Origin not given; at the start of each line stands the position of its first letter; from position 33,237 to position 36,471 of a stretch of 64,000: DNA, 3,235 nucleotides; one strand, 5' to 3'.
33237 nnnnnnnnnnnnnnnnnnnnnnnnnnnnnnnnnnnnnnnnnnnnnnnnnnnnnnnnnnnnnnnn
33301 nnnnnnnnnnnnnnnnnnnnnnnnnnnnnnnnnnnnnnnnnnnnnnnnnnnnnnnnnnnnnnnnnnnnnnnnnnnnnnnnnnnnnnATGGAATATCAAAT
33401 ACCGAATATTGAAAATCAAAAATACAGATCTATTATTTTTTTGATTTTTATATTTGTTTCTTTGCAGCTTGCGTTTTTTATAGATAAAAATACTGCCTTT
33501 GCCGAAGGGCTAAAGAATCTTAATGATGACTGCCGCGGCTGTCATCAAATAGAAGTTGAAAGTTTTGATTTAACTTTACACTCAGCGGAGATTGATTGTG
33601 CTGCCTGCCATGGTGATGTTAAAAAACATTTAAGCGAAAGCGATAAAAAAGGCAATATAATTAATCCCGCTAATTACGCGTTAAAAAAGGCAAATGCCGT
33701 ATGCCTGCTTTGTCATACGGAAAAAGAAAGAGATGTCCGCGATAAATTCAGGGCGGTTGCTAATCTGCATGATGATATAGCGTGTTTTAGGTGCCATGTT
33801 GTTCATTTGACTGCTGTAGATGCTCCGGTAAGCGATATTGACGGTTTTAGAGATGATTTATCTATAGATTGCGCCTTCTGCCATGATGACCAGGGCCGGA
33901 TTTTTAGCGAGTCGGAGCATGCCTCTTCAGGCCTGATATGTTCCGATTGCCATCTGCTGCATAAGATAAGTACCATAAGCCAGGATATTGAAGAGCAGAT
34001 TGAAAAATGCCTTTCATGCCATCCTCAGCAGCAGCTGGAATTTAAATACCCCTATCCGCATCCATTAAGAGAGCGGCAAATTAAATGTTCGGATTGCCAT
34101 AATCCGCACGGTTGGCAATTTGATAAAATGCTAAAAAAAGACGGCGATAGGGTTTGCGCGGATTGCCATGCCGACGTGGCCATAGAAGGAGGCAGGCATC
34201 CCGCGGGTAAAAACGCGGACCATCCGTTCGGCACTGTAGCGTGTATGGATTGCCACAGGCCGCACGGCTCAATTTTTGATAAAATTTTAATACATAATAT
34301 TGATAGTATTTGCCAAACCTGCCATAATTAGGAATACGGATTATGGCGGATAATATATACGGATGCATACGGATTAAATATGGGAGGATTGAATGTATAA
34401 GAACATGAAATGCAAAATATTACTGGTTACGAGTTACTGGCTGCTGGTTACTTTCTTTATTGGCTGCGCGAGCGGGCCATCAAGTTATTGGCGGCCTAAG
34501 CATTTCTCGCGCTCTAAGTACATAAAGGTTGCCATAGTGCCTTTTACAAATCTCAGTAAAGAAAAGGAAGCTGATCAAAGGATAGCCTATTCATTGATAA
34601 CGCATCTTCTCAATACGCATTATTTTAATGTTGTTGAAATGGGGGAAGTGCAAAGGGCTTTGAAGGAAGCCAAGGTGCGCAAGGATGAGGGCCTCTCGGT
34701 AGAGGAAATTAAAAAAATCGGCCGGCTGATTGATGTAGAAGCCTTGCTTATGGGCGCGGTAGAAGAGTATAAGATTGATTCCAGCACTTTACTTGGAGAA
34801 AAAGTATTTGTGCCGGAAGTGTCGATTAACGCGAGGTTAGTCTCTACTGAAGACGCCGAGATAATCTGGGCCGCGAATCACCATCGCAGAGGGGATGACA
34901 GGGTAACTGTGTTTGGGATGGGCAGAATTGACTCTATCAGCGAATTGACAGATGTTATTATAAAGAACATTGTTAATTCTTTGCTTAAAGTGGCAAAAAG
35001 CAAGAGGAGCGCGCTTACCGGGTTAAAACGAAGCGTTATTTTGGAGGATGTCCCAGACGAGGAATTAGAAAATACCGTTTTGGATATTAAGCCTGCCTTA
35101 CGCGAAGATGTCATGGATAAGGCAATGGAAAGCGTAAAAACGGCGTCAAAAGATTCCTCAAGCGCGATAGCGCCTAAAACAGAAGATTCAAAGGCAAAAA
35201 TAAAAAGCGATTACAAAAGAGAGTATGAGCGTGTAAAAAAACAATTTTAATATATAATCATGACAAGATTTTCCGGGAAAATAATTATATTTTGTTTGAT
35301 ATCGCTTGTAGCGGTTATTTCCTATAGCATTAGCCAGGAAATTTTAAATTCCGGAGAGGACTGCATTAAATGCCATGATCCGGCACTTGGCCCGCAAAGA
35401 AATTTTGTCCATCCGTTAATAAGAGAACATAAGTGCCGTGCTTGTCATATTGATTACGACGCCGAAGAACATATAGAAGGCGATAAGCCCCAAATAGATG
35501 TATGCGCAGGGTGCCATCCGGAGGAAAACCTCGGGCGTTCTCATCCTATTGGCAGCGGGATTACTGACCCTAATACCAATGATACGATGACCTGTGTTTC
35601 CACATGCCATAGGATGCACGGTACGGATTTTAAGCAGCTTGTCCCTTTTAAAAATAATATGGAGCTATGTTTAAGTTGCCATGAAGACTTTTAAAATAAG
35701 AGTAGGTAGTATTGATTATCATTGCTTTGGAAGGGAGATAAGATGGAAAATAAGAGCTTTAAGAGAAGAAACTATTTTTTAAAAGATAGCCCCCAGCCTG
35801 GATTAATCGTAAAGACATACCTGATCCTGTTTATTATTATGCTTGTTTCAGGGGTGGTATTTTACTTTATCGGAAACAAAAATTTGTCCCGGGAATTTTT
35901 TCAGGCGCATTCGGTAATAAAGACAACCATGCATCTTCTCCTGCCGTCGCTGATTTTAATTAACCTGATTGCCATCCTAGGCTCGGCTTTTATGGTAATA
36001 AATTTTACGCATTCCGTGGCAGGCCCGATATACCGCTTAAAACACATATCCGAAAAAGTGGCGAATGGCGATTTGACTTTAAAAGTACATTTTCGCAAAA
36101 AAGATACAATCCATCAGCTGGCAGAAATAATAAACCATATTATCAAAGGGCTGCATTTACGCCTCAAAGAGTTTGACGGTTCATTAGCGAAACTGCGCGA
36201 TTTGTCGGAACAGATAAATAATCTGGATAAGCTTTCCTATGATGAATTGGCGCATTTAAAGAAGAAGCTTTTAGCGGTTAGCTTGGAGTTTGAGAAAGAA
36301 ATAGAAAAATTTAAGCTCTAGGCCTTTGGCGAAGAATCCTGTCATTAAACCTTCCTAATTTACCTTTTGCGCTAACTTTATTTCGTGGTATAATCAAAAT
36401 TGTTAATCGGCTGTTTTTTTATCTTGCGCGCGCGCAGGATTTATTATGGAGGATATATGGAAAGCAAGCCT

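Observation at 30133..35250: Putative porin-cytochrome module: 13-heme cytochrome, outer-membrane beta-barrel, 11-heme cytochrome and lipoprotein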

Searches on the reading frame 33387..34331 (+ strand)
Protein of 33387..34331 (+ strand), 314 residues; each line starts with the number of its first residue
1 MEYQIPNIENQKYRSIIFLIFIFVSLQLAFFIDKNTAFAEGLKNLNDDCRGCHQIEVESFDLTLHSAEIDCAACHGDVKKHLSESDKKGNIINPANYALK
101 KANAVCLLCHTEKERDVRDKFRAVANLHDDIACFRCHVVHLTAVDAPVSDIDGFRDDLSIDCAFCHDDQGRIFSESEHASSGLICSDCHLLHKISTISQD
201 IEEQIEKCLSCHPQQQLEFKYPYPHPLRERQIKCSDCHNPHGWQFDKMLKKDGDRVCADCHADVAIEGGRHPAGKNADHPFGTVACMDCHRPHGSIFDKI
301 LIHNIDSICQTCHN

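Call 5: search_protein_families(library=pfam, proteins=[window:33387-34331:+], max_evalue=0.1)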
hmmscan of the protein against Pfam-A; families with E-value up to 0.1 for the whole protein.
window:33387-34331:+ (314 aa): 8 families
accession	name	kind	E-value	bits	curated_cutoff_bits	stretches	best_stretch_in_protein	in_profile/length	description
PF09699.15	Paired_CXXCH_1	-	8.1e-23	80.3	20.6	2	226-264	3-39/41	Doubled CXXCH motif (Paired_CXXCH_1)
PF14537.11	Cytochrom_c3_2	-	5.8e-18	65.6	25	4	178-261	2-78/79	Cytochrome c3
PF22678.1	Cytochrom_c_NrfB-like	-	1.1e-12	48.6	27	2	71-143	1-71/89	Cytochrome c-type protein NrfB-like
PF14522.11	Cytochrome_C7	-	6.6e-12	45.5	24.8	4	253-314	12-67/67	Cytochrome c7 and related cytochrome c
PF13435.11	Cytochrome_C554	-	6e-05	24.3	20.8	1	162-238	2-83/84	Cytochrome c554 and c-prime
PF02085.21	Cytochrom_CIII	-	8.6e-05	23.3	22.9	1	173-261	23-101/101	Class III cytochrome C family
PF14901.11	Jiv90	-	0.043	14.5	27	1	230-262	3-34/90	Cleavage inducing molecular chaperone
PF01147.22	Crust_neurohorm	-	0.064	13.6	25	0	296-314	7-25/67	Crustacean CHH/MIH/GIH neurohormone family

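Call 6: search_protein_families(library=ncbifam, proteins=[window:33387-34331:+], max_evalue=0.1)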
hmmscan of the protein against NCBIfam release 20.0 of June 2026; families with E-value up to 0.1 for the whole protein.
window:33387-34331:+ (314 aa): 9 families
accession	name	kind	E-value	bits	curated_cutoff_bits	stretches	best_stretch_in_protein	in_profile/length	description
TIGR03508.1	decahem_SO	subfamily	3.4e-42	144.7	192.2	2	161-314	72-220/258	DmsE family decaheme c-type cytochrome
NF041028.1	decahem_GSU2203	exception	5.7e-35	121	325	2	160-314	102-253/317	GSU2203 family decaheme c-type cytochrome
TIGR01905.1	paired_CXXCH_1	subfamily_domain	5.3e-16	58.3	25.2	2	231-264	6-39/41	doubled CXXCH domain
NF008659.0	PRK11659.1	equivalog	1.1e-14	54.6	184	2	33-170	33-171/188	cytochrome c nitrite reductase pentaheme subunit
TIGR03146.1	cyt_nit_nrfB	equivalog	2.2e-12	47.5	166.6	3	159-264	40-144/145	cytochrome c nitrite reductase pentaheme subunit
TIGR03153.1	cytochr_NrfH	equivalog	7.1e-12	45.6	134.2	3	202-252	25-72/138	cytochrome c nitrite reductase small subunit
NF047727.1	4hemeCytCCctA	equivalog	2.4e-06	27.6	180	1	192-263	44-106/109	tetraheme c-type cytochrome CctA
NF045722.1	c3_cytochr_TmcA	equivalog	1.5e-05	24.8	114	1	161-216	59-114/125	acidic tetraheme cytochrome c3 TmcA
NF041198.1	UshA_like_PCGU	equivalog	6.4e-05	21.7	275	1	43-114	439-512/519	UshA-like (seleno)protein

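Call 17: search_solved_structures(query=window:33387-34331:+, max_evalue=0.001, show_alignments=1)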
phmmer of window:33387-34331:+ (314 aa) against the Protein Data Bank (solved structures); distinct sequences matched with E-value up to 0.001: 3.
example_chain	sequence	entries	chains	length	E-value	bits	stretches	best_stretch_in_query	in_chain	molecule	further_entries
6r2q_A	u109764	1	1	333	2.1e-24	89.7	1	95-313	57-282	Cystathionine beta-synthase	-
2ozy_A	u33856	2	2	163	2.1e-08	37.1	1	119-273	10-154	Cytochrome c-type protein nrfB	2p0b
6qvm_A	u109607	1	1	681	0.00021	23.9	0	197-266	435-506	Multiheme cytochrome cf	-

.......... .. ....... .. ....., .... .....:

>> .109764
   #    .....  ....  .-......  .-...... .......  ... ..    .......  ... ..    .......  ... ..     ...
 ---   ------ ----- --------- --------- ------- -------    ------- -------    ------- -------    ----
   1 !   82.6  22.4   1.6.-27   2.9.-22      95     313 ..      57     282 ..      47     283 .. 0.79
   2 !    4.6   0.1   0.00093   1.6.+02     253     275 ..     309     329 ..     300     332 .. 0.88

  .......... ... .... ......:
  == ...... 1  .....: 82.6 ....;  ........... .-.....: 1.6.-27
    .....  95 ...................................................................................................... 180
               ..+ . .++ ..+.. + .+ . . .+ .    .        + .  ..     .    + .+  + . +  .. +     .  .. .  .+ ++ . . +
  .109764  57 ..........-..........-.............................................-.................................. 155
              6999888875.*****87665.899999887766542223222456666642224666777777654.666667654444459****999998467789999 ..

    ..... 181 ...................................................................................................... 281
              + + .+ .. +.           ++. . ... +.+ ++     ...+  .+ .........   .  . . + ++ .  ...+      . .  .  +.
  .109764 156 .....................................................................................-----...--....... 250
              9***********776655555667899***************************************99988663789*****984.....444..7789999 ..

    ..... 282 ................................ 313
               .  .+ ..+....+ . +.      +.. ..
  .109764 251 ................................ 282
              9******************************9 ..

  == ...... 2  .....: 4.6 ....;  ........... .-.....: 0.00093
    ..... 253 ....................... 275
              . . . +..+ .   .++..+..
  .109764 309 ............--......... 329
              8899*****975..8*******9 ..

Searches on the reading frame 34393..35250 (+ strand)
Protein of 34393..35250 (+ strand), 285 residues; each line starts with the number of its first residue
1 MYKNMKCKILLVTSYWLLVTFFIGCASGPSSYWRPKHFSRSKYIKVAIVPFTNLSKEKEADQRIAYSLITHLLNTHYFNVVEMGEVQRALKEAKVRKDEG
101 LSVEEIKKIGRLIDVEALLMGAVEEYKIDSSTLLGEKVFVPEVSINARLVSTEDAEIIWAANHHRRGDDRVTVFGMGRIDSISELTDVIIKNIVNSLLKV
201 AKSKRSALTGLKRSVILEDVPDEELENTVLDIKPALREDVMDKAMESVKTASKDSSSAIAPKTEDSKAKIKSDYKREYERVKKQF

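Call 5: search_protein_families(library=pfam, proteins=[window:34393-35250:+], max_evalue=0.1)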
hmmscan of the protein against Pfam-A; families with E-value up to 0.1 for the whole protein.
window:34393-35250:+ (285 aa): 5 families
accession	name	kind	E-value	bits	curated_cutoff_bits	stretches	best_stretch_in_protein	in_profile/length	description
PF03783.19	CsgG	-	4.9e-09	36.2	20.8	1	51-179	27-164/210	Curli production assembly/transport component CsgG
PF13036.11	LpoB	-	0.0001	22.7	22.3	1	45-162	31-144/147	Peptidoglycan-synthase activator LpoB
PF05643.16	GNA1162-like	-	0.00033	20.7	25.9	1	38-198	6-157/185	Putative lipoprotein GNA1162-like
PF17680.6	FlgO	-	0.017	15.4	22.6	1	45-163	22-123/130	FlgO protein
PF19867.5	DUF6340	-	0.019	14.6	26.4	1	51-133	29-109/258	Family of unknown function (DUF6340)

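Call 6: search_protein_families(library=ncbifam, proteins=[window:34393-35250:+], max_evalue=0.1)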
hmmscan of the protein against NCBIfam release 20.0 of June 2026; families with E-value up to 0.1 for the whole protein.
window:34393-35250:+ (285 aa): 4 families
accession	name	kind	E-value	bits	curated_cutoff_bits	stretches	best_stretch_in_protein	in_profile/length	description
TIGR02722.1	lp_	equivalog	0.00032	20.8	110.55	1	67-161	93-183/189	penicillin-binding protein activator LpoB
TIGR04455.1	lipo_MXAN_6521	subfamily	0.018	14.7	60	1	16-162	8-129/192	MXAN_6521/LA_1396 family lipoprotein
NF008111.0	PRK10858.1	equivalog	0.033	14.6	202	1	83-182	13-102/112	nitrogen regulatory protein P-II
NF000681.0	PRK00034.3-1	equivalog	0.088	12.9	64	1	214-265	19-66/78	Asp-tRNA(Asn) amidotransferase subunit GatC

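Call 40: search_solved_structures(query=window:34393-35250:+, max_evalue=1)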
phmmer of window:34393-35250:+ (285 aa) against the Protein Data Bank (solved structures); distinct sequences matched with E-value up to 1: 0.

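Call 50: find_homologous_proteins(query=window:34393-35250:+, max_evalue=0.001)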
Query window:34393-35250:+ (285 aa): 21 proteins with E <= 0.001 among 1447 candidates.
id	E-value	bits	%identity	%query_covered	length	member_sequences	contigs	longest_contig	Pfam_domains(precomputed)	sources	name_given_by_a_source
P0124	1.8e-89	318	55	100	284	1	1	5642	PF13036.12,PF03783.21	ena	-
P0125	2.8e-89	317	53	100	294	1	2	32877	PF13036.12,PF03783.21,PF05643.17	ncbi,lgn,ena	-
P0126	8.1e-85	303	52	99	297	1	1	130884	PF13036.12,PF03783.21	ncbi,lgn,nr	ncbi:MAG: CsgG/HfaB family protein [Candidatus Omnitrophota bacterium]|nr:CsgG/HfaB family protein [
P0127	1.4e-83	299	50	100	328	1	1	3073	PF13036.12,PF03783.21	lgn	-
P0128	2.2e-81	291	63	73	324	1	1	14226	PF13036.12,PF03783.21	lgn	-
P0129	2.8e-81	291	52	94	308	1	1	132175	PF13036.12,PF03783.21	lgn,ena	-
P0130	1.6e-79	285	51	93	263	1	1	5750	PF13036.12,PF03783.21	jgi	jgi:TolB-like protein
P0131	1.8e-79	285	52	99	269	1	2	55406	PF13036.12,PF03783.21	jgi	-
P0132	1.3e-73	266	61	71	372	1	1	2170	PF03783.21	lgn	-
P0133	2.3e-72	262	65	61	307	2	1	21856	PF13036.12,PF03783.21,PF05643.17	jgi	jgi:TolB-like protein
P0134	3.5e-72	261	50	96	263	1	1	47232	PF13036.12,PF03783.21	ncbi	-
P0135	9.0e-72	260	48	95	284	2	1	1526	PF13036.12,PF03783.21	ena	-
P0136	1.0e-71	260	60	67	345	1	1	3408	PF13036.12,PF03783.21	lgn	-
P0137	1.4e-71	259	59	71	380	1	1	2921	-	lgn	-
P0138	2.2e-70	255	45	97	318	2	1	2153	PF13036.12,PF03783.21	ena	-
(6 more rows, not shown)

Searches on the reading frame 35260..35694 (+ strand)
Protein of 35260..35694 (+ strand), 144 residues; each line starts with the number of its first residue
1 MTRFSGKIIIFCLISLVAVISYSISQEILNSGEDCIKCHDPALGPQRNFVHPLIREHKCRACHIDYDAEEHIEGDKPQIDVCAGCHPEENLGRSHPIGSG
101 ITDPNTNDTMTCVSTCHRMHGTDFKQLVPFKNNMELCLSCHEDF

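Call 5: search_protein_families(library=pfam, proteins=[window:35260-35694:+], max_evalue=0.1)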
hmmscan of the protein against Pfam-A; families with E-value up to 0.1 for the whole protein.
window:35260-35694:+ (144 aa): 6 families
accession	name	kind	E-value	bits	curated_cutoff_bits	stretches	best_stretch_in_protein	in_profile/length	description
PF09699.15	Paired_CXXCH_1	-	4.4e-14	52.3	20.6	2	114-143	10-38/41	Doubled CXXCH motif (Paired_CXXCH_1)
PF22113.1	Mtrc-MtrF_II-IV_dom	-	7.4e-05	22.8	30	1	53-143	3-90/176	Outer membrane cytochrome MtrC/MtrF-like, domains II/IV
PF14522.11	Cytochrome_C7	-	0.00011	22.4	24.8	2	26-86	7-66/67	Cytochrome c7 and related cytochrome c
PF22678.1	Cytochrom_c_NrfB-like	-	0.0004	21.3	27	1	26-85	27-89/89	Cytochrome c-type protein NrfB-like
PF14537.11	Cytochrom_c3_2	-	0.0018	19.1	25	1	56-142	6-79/79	Cytochrome c3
PF14843.11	GF_recep_IV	-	0.069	13.4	29.5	0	30-142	26-117/132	Growth factor receptor domain IV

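Call 6: search_protein_families(library=ncbifam, proteins=[window:35260-35694:+], max_evalue=0.1)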
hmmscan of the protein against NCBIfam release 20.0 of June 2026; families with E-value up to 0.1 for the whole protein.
window:35260-35694:+ (144 aa): 6 families
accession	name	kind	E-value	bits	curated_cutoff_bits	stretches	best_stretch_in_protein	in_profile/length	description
TIGR01905.1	paired_CXXCH_1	subfamily_domain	7e-12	45.1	25.2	2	114-143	10-38/41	doubled CXXCH domain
TIGR03508.1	decahem_SO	subfamily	4e-11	42.9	192.2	1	31-143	69-176/258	DmsE family decaheme c-type cytochrome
NF041028.1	decahem_GSU2203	exception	2.2e-08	33.7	325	1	31-143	100-209/317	GSU2203 family decaheme c-type cytochrome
TIGR03146.1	cyt_nit_nrfB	equivalog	5.4e-07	30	166.6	2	26-89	78-144/145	cytochrome c nitrite reductase pentaheme subunit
NF000612.0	PRK00019.1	equivalog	0.03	14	70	1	57-87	14-43/72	50S ribosomal protein L31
NF045713.1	CxxCH_16_HmcA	equivalog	0.038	12.6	400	1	55-142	173-253/541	sulfate respiration complex hexadecaheme cytochrome HmcA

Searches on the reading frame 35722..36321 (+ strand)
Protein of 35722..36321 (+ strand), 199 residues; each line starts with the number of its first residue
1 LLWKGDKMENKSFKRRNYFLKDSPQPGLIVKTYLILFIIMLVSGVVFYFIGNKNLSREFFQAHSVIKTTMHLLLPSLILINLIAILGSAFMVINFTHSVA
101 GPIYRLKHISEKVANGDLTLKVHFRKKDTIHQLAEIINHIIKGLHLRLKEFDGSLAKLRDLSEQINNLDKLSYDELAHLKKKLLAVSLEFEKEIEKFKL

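Call 5: search_protein_families(library=pfam, proteins=[window:35722-36321:+], max_evalue=0.1)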
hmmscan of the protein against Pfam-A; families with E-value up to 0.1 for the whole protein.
window:35722-36321:+ (199 aa): 2 families
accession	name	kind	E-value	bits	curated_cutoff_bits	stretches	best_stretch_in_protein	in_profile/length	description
PF00672.30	HAMP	-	5.4e-05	23.9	25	1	96-144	3-51/53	HAMP domain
PF05478.16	Prominin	-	0.022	13.3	34.3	1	29-166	141-273/799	Prominin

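Call 6: search_protein_families(library=ncbifam, proteins=[window:35722-36321:+], max_evalue=0.1)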
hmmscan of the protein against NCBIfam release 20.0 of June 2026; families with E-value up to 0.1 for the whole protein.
window:35722-36321:+ (199 aa): 12 families
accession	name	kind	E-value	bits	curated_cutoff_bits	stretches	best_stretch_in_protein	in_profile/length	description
NF033092.0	HK_WalK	equivalog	9.1e-07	27.8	725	1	78-156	180-258/594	cell wall metabolism sensor histidine kinase WalK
NF040691.1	MtrAB_MtrB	equivalog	1.5e-06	27.6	450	1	70-152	188-265/507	MtrAB system histidine kinase MtrB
NF058645.1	MCPCtpMPsAe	equivalog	5.9e-05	22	900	1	54-168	184-300/558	methyl-accepting chemotaxis protein CtpM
NF012163.2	BaeS_SmeS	equivalog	8.3e-05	21.7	500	1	77-145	166-234/457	sensor histidine kinase efflux regulator BaeS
NF012226.0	AdeS_HK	equivalog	0.00036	19.8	500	1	28-139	10-123/353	two-component sensor histidine kinase AdeS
NF007007.0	PRK09470.1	equivalog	0.00059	18.8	486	1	64-144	157-238/463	envelope stress sensor histidine kinase CpxA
NF053592.1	HK_near_YfiR_like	equivalog_domain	0.0012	18.4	194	1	65-142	141-219/223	sensor histidine kinase, YfiR-like protein-associated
NF038263.1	prot_phos_SiaA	equivalog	0.0018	16.9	700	1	65-153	302-388/658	biofilm regulation protein phosphatase SiaA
NF007837.0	PRK10549.1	equivalog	0.002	16.9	603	1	79-144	168-233/466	envelope stress sensor histidine kinase BaeS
NF003361.0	PRK04435.1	equivalog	0.011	15.5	131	1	106-160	35-89/148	ACT domain-containing protein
NF011615.0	PRK15041.1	equivalog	0.011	14.4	947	1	69-142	192-261/554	methyl-accepting chemotaxis protein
NF002477.0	PRK01736.1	equivalog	0.066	12.9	164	1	108-177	74-149/192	hypothetical protein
